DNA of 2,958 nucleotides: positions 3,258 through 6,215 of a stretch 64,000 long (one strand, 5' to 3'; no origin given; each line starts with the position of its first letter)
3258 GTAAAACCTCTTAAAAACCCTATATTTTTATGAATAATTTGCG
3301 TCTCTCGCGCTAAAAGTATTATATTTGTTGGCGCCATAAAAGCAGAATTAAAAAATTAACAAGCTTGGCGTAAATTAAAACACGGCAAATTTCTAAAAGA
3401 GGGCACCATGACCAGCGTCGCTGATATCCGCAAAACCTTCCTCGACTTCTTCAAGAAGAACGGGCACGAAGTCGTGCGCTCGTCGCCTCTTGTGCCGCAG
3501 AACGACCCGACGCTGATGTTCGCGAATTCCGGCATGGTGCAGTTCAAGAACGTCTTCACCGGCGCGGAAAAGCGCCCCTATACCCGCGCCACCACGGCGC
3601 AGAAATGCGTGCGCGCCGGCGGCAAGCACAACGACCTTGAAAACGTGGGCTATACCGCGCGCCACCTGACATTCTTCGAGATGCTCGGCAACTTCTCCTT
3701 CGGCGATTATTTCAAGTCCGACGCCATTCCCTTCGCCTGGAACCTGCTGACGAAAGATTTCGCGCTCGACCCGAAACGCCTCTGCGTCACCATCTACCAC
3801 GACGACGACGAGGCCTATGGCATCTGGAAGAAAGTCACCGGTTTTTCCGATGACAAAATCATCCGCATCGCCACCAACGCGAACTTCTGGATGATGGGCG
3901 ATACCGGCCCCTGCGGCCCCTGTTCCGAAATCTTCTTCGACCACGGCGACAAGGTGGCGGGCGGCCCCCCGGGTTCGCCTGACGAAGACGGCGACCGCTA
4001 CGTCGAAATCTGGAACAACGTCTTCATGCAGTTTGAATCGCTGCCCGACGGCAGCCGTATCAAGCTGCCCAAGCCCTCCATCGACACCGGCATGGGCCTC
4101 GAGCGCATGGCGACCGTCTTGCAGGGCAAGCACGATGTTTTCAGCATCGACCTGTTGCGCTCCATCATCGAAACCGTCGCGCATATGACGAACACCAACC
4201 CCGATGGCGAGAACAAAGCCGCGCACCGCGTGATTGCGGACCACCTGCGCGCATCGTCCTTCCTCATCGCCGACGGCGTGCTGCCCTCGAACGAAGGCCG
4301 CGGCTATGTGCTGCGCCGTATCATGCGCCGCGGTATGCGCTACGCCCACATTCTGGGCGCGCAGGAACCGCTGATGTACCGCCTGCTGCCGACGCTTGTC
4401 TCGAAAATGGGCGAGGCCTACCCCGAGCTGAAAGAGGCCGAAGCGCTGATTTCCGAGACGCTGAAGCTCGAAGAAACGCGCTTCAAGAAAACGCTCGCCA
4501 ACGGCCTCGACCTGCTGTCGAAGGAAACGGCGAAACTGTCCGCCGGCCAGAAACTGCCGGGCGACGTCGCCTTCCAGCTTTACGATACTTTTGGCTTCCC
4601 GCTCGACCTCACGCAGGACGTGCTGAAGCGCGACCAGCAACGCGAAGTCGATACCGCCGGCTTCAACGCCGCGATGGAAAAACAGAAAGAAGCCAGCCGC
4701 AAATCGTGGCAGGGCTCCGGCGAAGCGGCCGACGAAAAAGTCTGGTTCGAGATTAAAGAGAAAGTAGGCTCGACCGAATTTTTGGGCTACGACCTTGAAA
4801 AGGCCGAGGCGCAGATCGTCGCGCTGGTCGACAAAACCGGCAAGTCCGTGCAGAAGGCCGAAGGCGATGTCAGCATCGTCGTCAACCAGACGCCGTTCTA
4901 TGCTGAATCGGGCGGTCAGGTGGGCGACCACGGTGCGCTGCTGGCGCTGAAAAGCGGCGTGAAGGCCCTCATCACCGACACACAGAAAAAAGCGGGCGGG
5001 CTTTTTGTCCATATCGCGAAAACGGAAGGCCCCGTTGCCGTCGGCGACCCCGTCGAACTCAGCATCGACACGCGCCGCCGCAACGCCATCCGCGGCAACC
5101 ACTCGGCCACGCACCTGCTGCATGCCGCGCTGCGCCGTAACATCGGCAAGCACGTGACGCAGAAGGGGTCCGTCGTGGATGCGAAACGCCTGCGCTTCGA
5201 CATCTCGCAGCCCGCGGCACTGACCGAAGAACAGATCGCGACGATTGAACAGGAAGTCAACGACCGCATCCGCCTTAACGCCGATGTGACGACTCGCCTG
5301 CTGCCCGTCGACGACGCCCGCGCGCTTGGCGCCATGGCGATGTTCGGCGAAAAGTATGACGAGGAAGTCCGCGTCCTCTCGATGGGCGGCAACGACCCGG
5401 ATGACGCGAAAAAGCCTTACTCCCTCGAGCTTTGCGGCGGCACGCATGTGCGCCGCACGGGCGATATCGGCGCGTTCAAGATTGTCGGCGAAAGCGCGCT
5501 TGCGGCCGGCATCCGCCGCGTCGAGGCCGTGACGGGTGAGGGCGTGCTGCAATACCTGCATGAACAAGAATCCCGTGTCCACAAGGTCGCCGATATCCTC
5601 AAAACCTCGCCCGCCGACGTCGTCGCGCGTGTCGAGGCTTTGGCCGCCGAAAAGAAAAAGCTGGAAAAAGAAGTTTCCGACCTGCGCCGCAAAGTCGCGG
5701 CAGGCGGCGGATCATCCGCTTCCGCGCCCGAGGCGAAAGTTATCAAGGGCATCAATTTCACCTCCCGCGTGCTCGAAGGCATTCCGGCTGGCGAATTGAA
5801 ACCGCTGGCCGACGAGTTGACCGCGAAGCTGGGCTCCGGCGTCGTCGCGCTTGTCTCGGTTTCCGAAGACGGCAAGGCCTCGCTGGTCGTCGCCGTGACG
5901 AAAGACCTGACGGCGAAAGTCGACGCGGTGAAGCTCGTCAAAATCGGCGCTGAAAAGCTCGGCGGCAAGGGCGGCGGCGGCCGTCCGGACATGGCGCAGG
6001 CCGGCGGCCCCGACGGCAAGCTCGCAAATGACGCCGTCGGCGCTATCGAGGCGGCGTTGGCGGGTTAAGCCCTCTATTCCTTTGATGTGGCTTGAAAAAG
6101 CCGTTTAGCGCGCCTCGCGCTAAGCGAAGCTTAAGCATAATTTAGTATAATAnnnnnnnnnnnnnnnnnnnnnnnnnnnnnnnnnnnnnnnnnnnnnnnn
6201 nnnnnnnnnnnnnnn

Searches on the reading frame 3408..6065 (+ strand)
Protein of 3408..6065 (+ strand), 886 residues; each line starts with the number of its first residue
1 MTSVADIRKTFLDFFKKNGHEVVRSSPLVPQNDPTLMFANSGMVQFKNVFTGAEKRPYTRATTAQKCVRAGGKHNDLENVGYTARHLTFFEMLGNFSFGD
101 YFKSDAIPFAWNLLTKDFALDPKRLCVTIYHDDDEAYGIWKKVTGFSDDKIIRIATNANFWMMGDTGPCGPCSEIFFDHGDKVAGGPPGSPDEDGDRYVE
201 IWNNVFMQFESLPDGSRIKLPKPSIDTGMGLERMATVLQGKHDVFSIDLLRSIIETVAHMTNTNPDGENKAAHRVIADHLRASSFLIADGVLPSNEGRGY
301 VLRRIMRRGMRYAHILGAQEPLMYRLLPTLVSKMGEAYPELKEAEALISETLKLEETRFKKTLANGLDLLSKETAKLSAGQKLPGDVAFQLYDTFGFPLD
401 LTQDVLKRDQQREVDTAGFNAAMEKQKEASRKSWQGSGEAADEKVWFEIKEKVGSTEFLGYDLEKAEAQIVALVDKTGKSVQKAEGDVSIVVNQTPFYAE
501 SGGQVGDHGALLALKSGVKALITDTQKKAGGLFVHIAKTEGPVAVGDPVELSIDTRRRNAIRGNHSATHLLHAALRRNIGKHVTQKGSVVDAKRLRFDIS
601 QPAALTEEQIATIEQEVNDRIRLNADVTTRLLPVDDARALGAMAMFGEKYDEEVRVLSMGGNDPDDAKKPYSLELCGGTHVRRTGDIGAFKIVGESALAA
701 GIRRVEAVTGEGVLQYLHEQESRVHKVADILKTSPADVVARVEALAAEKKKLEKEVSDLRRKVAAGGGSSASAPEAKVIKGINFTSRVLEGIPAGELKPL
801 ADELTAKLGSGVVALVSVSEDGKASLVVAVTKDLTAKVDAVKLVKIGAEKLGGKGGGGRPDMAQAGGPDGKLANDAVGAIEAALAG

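Call 74: search_protein_families(library=pfam, proteins=[window:3408-6065:+], max_evalue=0.00001)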
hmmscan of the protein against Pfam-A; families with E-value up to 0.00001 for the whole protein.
window:3408-6065:+ (886 aa): 3 families
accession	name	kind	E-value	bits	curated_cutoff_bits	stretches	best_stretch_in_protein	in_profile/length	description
PF01411.24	tRNA-synt_2c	-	4.2e-211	702.7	30.3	1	6-556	1-551/552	tRNA synthetases class II (A)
PF07973.19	tRNA_SAD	-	1.8e-15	57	24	1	654-706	1-44/44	Threonyl and Alanyl tRNA synthetase second additional domain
PF02272.25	DHHA1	-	4.6e-14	53.2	25.9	1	786-884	6-100/102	DHHA1 domain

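Call 75: find_related_loci(query=window:3408-6065:+, collection=genome_contigs, flank=500)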
Query window:3408-6065:+ (886 aa) in genome_contigs; peptide patterns used: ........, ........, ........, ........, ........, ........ (x = any residue, [..] = any of these).
599 stretches matched a pattern (row limit reached: there are more); 343 encode a relative of the query (tblastn E <= 1e-3); the best 80 are kept; 80 distinct loci.
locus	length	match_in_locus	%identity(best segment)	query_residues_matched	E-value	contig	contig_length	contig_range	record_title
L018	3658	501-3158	93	1-886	0e+0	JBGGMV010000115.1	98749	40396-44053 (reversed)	MAG: Alphaproteobacteria bacterium isolate bin.025 k141_59569, whole genome shotgun sequence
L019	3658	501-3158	88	1-886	0e+0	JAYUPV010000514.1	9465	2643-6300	MAG: Alphaproteobacteria bacterium isolate GL11_Down_metabinner_1 GL11_Down_metabinner_1_513, whole genome shotgun seque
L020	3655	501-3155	85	1-885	0e+0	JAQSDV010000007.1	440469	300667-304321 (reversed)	MAG: bacterium isolate D1-2020 MAG006 NODE_8_length_440469_cov_29.477131, whole genome shotgun sequence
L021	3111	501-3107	87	1-868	0e+0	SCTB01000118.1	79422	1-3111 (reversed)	MAG: Alphaproteobacteria bacterium isolate FW300_bin.31 FW300_bin.31-104501, whole genome shotgun sequence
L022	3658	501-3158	78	1-885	0e+0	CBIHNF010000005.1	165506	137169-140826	MAG TPA_asm: uncultured Alphaproteobacteria bacterium isolate SRR18156212_concoct_42 genome assembly, contig: ERZ2733687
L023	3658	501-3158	78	1-885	0e+0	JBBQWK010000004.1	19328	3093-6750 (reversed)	MAG: Alphaproteobacteria bacterium isolate Co_metawrap_2052 Cmw_2052_k141_25662375_length_19328_cov_5.9969, whole genome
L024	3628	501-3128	75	1-875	0e+0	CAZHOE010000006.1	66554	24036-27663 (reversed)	MAG TPA_asm: uncultured Micavibrio sp. isolate SRP062349_co2_98 genome assembly, contig: NODE_267_length_66554_cov_24.24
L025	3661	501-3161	73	1-886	0e+0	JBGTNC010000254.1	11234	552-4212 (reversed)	MAG: Alphaproteobacteria bacterium isolate JTS-RE379 k141_3567186, whole genome shotgun sequence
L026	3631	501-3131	73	1-875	0e+0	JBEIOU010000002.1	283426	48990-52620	MAG: Micavibrio sp. isolate Sample-106-S6-bin-24 Sample_106_S6-bin_24-k141_1340622, whole genome shotgun sequence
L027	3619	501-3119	73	1-875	0e+0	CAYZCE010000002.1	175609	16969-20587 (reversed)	MAG TPA_asm: uncultured Rhodospirillaceae bacterium isolate SRP193066_co1_6 genome assembly, contig: NODE_126_length_175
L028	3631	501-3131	73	1-875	0e+0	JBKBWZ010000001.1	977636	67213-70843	MAG: Alphaproteobacteria bacterium isolate 21H_022.bin.44 NODE_2_length_977636_cov_9.062657, whole genome shotgun sequen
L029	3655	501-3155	72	1-886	0e+0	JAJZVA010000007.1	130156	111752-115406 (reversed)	MAG: Proteobacteria bacterium isolate SKS4.bin7 NODE_194_length_130156_cov_11.732960, whole genome shotgun sequence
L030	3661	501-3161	72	1-886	0e+0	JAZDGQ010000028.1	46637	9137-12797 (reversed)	MAG: Pseudomonadota bacterium isolate MEGAHIT-group-0.273 k141_7641779, whole genome shotgun sequence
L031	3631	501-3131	72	1-875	0e+0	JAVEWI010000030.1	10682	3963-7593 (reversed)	MAG: Bdellovibrionales bacterium isolate BF4_141 NODE_20195_length_10682_cov_3.950261_Biofilm4, whole genome shotgun seq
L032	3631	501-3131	74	1-875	0e+0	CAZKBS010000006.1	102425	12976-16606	MAG TPA_asm: uncultured Micavibrio sp. isolate SRP290908_co2_99 genome assembly, contig: NODE_194_length_102425_cov_35.1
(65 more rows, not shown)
